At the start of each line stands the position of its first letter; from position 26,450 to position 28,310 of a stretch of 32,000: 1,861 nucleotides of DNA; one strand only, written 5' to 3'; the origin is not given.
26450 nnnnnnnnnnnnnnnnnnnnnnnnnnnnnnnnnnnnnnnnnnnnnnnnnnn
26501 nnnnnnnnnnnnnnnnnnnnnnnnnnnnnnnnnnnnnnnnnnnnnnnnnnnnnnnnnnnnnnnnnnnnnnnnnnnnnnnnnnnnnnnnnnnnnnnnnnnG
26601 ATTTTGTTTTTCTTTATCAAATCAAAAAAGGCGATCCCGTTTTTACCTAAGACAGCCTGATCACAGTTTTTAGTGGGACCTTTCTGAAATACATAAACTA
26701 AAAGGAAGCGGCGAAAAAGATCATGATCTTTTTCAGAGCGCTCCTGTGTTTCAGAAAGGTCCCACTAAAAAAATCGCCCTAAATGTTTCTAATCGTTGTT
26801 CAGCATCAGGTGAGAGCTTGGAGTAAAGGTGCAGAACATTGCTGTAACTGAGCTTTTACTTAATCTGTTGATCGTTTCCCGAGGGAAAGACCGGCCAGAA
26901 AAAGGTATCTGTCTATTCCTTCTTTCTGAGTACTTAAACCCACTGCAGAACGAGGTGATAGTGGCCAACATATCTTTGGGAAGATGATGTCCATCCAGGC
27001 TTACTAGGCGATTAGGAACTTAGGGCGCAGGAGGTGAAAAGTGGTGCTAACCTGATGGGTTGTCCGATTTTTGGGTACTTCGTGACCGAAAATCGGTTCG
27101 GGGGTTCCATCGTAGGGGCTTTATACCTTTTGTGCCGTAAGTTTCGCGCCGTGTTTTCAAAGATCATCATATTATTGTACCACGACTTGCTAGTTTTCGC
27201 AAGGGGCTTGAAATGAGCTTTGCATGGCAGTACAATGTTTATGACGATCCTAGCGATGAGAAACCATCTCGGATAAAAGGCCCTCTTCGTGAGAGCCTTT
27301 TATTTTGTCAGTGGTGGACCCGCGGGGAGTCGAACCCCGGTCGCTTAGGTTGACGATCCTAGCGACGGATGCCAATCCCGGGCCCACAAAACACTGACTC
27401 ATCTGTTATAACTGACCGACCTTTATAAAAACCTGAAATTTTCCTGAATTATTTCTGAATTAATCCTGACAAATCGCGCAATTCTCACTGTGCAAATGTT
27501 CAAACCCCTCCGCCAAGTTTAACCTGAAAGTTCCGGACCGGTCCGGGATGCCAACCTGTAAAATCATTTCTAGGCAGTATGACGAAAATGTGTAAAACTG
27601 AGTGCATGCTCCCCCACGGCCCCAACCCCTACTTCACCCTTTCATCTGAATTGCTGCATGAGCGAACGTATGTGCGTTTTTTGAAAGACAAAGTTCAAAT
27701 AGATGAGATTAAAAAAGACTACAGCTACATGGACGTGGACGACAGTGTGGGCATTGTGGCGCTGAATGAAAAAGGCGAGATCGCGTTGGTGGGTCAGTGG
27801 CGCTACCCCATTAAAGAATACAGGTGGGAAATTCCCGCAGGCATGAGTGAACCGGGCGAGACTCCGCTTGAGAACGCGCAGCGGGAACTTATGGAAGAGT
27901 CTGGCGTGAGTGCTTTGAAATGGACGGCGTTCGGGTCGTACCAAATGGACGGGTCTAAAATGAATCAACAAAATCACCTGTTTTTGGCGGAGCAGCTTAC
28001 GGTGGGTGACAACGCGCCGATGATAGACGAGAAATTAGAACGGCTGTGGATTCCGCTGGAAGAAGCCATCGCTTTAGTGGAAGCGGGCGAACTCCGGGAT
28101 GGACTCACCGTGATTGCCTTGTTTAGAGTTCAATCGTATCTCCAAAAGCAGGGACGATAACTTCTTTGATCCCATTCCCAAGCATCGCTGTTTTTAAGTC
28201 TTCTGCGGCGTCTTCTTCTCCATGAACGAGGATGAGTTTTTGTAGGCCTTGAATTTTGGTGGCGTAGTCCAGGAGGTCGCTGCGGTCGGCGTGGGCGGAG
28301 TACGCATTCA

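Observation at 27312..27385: Stand-alone tmRNA-like tRNA-like domain (74 nt) lacking any mRNA-like domain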

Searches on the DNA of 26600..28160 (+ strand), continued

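Call 79: search_with_rna_model(model_id=R1, sources=[window, L002, L003, L004, L005, L006, L007, L194, L195, L344, L345, L346, L183, L317, L168, L158, L150, L151, L172, L170, L156, L129, L177], max_evalue=10, show_alignments=6)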
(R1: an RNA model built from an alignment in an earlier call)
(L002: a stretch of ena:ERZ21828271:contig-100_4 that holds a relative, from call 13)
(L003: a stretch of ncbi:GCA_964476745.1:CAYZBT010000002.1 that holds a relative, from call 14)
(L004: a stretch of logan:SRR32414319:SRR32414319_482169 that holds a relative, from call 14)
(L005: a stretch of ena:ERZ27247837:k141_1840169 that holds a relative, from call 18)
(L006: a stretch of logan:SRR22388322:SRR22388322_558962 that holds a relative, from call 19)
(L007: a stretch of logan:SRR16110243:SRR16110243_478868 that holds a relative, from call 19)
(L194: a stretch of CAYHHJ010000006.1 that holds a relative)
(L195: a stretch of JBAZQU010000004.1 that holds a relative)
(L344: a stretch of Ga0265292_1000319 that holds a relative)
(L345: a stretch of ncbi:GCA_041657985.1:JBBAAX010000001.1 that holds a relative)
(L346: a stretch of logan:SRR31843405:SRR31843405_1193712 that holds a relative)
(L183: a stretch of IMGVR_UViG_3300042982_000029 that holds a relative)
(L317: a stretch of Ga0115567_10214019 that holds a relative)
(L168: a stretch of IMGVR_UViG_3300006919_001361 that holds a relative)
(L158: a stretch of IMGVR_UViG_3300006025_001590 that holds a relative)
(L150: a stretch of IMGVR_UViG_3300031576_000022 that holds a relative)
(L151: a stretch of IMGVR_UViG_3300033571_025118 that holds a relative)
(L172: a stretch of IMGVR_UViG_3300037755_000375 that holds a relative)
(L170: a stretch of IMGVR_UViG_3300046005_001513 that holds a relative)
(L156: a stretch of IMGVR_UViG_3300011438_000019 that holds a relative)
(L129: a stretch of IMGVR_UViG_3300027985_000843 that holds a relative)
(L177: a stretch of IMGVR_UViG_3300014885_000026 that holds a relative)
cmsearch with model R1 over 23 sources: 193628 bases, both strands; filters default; matches with E-value up to 10: 33.
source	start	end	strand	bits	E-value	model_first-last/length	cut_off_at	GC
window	27312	27385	-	108.4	4.2e-24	1-74/74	no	0.68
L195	2754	2827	+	108.4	4.2e-24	1-74/74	no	0.68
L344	3301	3374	+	108.4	4.2e-24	1-74/74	no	0.68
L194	5075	5148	-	106.8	1.1e-23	1-74/74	no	0.66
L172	907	978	-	52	3.7e-10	1-74/74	no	0.67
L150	5976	6047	+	39.2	5.6e-07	1-74/74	no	0.68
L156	7171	7245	-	37.5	1.4e-06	1-74/74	no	0.63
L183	9368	9450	-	29.6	0.00013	1-74/74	no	0.65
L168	4373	4442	+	29.2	0.00016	1-74/74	no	0.59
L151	1323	1397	-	29.2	0.00016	1-74/74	no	0.55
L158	3848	3925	-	28.8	0.0002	1-74/74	no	0.6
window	27316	27389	+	28.5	0.00024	1-74/74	no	0.66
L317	263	337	+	28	0.00033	1-74/74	no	0.56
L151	70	141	-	26.4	0.00083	1-74/74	no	0.56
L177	8794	8865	+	26.3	0.00085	1-74/74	no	0.65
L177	8640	8706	+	24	0.0033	1-74/74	no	0.64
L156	7255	7325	-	23.9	0.0034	1-74/74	no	0.62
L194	5079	5152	+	23.6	0.004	1-74/74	no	0.65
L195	2750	2823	-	22.9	0.0061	1-74/74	no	0.68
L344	3297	3370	-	22.9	0.0061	1-74/74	no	0.68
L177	8125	8186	+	22.5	0.0074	1-74/74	no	0.66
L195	6640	6714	+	22.5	0.0074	1-74/74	no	0.51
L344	7187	7261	+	22.5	0.0074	1-74/74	no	0.51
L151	1405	1479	-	21.3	0.015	1-74/74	no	0.49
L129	4156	4232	-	21.3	0.015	1-74/74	no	0.64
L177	8438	8520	+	21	0.018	1-74/74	no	0.63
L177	8953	9022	+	20.2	0.028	1-74/74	no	0.67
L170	2598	2670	+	19.9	0.034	1-74/74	no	0.48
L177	8884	8945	+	18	0.098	1-74/74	no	0.66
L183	9124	9201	-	15.9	0.32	1-74/74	no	0.63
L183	3761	3814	-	14.4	0.75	1-74/74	no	0.74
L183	9869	9937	-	13.5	1.2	1-74/74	no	0.61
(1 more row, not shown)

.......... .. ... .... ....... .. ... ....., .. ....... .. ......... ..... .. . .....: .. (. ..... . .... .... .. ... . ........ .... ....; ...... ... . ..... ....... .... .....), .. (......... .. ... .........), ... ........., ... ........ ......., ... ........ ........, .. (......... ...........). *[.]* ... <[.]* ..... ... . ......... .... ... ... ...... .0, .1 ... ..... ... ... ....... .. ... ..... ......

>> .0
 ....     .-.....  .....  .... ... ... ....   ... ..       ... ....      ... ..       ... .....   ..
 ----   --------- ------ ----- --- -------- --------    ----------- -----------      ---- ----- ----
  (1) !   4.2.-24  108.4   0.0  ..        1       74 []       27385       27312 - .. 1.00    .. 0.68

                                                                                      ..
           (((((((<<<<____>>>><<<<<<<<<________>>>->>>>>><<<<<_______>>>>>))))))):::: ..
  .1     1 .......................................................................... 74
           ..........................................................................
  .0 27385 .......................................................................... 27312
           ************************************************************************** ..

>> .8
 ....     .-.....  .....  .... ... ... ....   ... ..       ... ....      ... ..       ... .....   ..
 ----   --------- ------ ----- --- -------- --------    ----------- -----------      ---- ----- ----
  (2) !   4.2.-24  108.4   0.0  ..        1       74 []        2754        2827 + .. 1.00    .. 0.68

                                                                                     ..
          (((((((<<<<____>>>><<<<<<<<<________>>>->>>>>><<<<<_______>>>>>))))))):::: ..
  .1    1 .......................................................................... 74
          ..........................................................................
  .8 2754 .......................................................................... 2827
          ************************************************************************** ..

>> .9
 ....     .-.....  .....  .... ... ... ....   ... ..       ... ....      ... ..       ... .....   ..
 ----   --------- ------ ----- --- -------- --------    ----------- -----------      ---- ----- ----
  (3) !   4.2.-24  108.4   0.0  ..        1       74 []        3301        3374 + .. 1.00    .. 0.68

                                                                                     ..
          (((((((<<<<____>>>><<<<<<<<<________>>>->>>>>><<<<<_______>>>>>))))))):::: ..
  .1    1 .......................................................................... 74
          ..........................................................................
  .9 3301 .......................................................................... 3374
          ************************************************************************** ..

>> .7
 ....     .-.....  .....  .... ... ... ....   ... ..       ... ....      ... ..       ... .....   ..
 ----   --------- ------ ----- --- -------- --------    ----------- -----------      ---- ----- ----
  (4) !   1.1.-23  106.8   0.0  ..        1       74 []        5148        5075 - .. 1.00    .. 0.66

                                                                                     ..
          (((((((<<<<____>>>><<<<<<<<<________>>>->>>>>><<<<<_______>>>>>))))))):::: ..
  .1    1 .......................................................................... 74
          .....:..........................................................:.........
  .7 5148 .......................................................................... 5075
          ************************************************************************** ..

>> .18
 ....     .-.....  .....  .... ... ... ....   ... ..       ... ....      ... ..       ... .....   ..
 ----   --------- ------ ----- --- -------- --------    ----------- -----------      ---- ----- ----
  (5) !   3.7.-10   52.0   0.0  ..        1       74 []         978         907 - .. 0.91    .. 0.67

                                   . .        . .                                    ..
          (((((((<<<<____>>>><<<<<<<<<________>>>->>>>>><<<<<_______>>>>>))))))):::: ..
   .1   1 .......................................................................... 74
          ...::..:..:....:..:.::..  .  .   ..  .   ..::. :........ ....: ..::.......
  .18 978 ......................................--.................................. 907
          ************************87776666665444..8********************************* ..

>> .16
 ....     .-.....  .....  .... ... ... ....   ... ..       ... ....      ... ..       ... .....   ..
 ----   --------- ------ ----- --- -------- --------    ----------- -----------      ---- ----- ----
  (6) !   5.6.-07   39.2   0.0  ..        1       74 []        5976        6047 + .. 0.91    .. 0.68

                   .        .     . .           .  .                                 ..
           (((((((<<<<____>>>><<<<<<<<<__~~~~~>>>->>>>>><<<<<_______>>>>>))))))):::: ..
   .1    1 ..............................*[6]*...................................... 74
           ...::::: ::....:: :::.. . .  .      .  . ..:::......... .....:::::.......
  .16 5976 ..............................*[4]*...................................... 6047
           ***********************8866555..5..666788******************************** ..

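Call 83: search_with_rna_model(model_id=R1, sources=[window, L194, L195, L172, L150, L156], max_evalue=0.00001, make_alignment=true)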
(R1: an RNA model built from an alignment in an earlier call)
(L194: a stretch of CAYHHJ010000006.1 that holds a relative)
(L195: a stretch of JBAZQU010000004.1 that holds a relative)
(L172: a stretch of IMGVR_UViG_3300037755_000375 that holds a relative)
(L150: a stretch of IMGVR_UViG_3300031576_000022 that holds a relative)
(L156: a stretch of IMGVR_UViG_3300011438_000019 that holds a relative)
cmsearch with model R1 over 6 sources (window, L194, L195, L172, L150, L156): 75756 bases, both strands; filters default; matches with E-value up to 0.00001: 6.
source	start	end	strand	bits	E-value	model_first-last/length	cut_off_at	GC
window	27312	27385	-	108.4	1.6e-24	1-74/74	no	0.68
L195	2754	2827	+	108.4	1.6e-24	1-74/74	no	0.68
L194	5075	5148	-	106.8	4.1e-24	1-74/74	no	0.66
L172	907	978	-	52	1.5e-10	1-74/74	no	0.67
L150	5976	6047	+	39.2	2.2e-07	1-74/74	no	0.68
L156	7171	7245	-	37.5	5.6e-07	1-74/74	no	0.63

Alignment A8: 6 matches aligned to the model, 81 columns, each read 5' to 3' on its own strand. Consensus structure (alignment columns), stored with it:
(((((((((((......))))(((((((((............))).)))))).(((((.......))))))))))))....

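Call 94: search_with_rna_model(model_id=R1, sources=[L347, L348, L349], max_evalue=10, filters=off, show_alignments=2)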
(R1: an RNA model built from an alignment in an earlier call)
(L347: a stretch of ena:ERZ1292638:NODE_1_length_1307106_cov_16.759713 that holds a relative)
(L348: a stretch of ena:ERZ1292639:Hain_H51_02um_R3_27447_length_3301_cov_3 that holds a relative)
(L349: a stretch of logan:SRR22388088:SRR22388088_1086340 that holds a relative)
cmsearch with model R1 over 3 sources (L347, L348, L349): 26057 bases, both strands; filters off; matches with E-value up to 10: 3.
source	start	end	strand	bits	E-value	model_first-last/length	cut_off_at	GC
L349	534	578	-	9.8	1.4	1-74/74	no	0.58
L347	13390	13454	-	8.9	2.3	1-74/74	no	0.66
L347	8044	8090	-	7.6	4.9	1-74/74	no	0.57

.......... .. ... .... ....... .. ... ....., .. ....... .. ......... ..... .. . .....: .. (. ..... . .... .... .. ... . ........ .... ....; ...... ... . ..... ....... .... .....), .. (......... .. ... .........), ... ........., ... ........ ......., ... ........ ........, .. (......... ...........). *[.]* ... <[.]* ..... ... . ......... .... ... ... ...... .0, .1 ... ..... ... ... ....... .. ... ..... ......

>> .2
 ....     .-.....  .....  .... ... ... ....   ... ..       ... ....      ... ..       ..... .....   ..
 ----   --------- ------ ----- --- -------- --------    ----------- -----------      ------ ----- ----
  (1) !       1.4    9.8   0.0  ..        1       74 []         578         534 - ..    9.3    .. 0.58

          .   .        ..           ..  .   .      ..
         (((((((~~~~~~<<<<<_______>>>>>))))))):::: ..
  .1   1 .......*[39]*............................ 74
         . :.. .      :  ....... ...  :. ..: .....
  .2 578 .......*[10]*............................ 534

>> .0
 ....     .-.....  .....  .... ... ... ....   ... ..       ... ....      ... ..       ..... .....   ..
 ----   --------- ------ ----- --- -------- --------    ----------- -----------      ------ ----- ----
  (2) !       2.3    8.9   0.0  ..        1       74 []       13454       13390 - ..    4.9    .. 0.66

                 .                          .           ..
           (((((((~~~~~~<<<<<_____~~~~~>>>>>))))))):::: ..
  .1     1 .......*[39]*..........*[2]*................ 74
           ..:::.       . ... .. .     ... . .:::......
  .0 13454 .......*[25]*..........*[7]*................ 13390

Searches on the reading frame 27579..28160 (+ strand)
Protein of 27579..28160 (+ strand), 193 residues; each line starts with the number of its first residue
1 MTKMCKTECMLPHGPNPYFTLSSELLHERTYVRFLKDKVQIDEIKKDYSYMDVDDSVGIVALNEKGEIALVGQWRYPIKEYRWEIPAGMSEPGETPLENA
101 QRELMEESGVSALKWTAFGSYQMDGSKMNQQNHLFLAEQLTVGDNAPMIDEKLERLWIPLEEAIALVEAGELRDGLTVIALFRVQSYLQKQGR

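Call 8: search_protein_families(library=pfam, proteins=[window:27579-28160:+])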
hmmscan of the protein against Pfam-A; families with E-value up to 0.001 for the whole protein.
window:27579-28160:+ (193 aa): 1 family
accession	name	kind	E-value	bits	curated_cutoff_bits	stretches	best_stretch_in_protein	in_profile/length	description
PF00293.34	NUDIX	-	5.5e-19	68.9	21.1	1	55-166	4-119/134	NUDIX domain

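Call 9: find_encoding_contigs(protein=window:27579-28160:+, flank=3000, max_places=6)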
Protein window:27579-28160:+ (193 aa): 4 contigs read that carry it; 1 place shown.
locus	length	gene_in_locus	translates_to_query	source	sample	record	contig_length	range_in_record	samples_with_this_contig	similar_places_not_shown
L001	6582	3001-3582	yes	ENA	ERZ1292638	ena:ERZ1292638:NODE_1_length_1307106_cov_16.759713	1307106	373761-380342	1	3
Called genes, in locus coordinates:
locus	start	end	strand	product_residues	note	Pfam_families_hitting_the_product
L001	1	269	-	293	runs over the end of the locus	PF00892:EamA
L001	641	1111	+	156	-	-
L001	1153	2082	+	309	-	PF03741:TerC (weak), PF04332:DUF475, PF03741:TerC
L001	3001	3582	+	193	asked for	PF00293:NUDIX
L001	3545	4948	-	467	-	PF00753:Lactamase_B, PF23023:Anti-Pycsar_Apyc1 (weak), PF12706:Lactamase_B_2, PF16661:Lactamase_B_6, PF10996:Beta-Casp, PF07521:RMMBL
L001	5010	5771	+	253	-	-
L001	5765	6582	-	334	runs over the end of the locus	PF09587:PGA_cap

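Call 11: find_homologous_proteins(query=window:27579-28160:+, max_evalue=1e-10)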
Query window:27579-28160:+ (193 aa): 46 proteins with E <= 1e-10 among 400 candidates.
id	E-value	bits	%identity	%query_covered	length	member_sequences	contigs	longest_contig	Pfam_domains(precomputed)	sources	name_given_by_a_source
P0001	6.8e-118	409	100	95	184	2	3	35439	PF00293.35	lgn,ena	-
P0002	1.8e-106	372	91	94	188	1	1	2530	PF00293.35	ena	-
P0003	8.7e-104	363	87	94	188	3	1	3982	PF00293.35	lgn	-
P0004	4.0e-95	335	81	94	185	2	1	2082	PF00293.35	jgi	-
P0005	2.9e-94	332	80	95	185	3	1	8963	PF00293.35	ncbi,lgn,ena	-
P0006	1.0e-93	331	77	98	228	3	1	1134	PF00293.35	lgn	-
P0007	1.2e-93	330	80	95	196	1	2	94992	PF00293.35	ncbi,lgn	-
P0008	6.0e-92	325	79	93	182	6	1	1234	PF00293.35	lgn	-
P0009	4.5e-91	322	78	93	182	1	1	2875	PF00293.35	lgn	-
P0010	8.6e-91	321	79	93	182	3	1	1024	PF00293.35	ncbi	-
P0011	4.8e-88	312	75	94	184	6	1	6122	PF00293.35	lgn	-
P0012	2.0e-87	310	77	93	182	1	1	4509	PF00293.35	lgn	-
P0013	2.7e-87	310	77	94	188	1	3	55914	PF00293.35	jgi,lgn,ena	jgi:8-oxo-dGTP pyrophosphatase MutT (NUDIX family)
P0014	2.8e-87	310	76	94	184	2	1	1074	PF00293.35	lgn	-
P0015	1.4e-86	307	77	93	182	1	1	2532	PF00293.35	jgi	jgi:8-oxo-dGTP pyrophosphatase MutT (NUDIX family)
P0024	4.0e-80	286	71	90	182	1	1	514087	PF00293.35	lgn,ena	-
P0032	1.2e-70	255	62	95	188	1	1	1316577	PF00293.35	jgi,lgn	jgi:8-oxo-dGTP pyrophosphatase MutT (NUDIX family)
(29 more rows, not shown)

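Call 12: find_encoding_contigs(protein=P0032, flank=4000, max_places=2)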
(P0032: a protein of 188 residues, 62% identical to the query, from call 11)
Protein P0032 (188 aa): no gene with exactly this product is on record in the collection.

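Call 13: find_encoding_contigs(protein=P0024, flank=4000, max_places=2)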
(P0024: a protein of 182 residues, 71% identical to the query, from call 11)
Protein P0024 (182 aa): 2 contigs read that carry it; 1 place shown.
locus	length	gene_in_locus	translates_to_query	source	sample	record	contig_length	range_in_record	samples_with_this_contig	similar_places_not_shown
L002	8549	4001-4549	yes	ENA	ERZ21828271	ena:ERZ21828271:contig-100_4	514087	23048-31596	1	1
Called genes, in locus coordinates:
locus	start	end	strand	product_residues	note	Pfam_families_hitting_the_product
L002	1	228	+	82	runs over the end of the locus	PF02604:PhdYeFM_antitox (weak)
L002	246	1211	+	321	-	-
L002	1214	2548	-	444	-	-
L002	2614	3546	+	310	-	PF03741:TerC (weak), PF04332:DUF475, PF03741:TerC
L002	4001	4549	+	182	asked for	PF00293:NUDIX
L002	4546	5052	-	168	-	-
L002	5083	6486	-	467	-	PF00753:Lactamase_B, PF23023:Anti-Pycsar_Apyc1 (faint), PF12706:Lactamase_B_2 (weak), PF16661:Lactamase_B_6, PF10996:Beta-Casp, PF07521:RMMBL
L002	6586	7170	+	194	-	-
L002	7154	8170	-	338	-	PF09587:PGA_cap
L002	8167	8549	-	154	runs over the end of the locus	PF02590:SPOUT_MTase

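Call 14: find_encoding_contigs(protein=P0007, flank=4000, max_places=2)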
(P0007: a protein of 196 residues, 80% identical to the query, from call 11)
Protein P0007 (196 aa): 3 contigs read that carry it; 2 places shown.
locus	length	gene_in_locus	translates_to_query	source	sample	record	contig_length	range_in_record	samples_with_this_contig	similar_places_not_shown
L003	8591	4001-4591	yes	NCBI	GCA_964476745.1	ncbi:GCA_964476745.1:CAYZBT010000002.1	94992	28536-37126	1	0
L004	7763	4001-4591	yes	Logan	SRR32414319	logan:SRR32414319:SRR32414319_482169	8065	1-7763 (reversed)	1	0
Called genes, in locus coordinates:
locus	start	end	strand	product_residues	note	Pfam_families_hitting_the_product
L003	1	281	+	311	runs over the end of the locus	PF02661:Fic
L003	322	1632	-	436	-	-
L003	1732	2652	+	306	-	PF03741:TerC, PF04332:DUF475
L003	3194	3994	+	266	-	-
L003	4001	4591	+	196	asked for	PF00293:NUDIX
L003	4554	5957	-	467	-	PF00753:Lactamase_B, PF23023:Anti-Pycsar_Apyc1 (weak), PF12706:Lactamase_B_2, PF16661:Lactamase_B_6, PF10996:Beta-Casp, PF07521:RMMBL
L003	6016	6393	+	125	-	-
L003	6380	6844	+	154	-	-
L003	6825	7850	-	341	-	PF09587:PGA_cap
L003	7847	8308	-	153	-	PF02590:SPOUT_MTase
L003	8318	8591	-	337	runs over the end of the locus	-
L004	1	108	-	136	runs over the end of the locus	?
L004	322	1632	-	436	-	-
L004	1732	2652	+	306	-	PF03741:TerC, PF04332:DUF475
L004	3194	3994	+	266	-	-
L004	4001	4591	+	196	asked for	PF00293:NUDIX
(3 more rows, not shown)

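Call 18: find_encoding_contigs(protein=P0002, flank=4000, max_places=2)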
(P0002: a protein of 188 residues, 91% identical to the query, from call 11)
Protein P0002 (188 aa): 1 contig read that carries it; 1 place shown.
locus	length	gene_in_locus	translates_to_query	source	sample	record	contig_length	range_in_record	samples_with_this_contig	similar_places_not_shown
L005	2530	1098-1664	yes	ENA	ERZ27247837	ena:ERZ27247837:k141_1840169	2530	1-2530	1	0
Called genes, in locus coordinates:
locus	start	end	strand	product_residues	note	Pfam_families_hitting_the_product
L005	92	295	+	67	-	-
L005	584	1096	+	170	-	-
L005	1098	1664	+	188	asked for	PF00293:NUDIX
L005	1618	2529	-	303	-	?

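Call 19: find_encoding_contigs(protein=P0003, flank=4000, max_places=2)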
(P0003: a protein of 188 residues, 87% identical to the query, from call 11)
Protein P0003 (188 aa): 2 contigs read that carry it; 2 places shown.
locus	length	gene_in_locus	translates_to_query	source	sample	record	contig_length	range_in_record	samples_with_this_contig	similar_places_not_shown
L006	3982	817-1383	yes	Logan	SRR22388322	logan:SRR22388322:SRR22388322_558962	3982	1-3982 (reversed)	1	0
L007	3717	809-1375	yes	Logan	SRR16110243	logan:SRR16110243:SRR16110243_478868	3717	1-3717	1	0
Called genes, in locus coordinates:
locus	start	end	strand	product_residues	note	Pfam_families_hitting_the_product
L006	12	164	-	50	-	-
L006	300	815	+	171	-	-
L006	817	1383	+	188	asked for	PF00293:NUDIX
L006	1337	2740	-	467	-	PF00753:Lactamase_B, PF23023:Anti-Pycsar_Apyc1 (faint), PF12706:Lactamase_B_2, PF16661:Lactamase_B_6, PF10996:Beta-Casp, PF07521:RMMBL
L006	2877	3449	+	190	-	-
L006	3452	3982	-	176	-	?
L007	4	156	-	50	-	-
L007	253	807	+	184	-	-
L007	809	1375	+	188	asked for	PF00293:NUDIX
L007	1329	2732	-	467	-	PF00753:Lactamase_B, PF23023:Anti-Pycsar_Apyc1 (faint), PF12706:Lactamase_B_2, PF16661:Lactamase_B_6, PF10996:Beta-Casp, PF07521:RMMBL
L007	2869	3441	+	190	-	-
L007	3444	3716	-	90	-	?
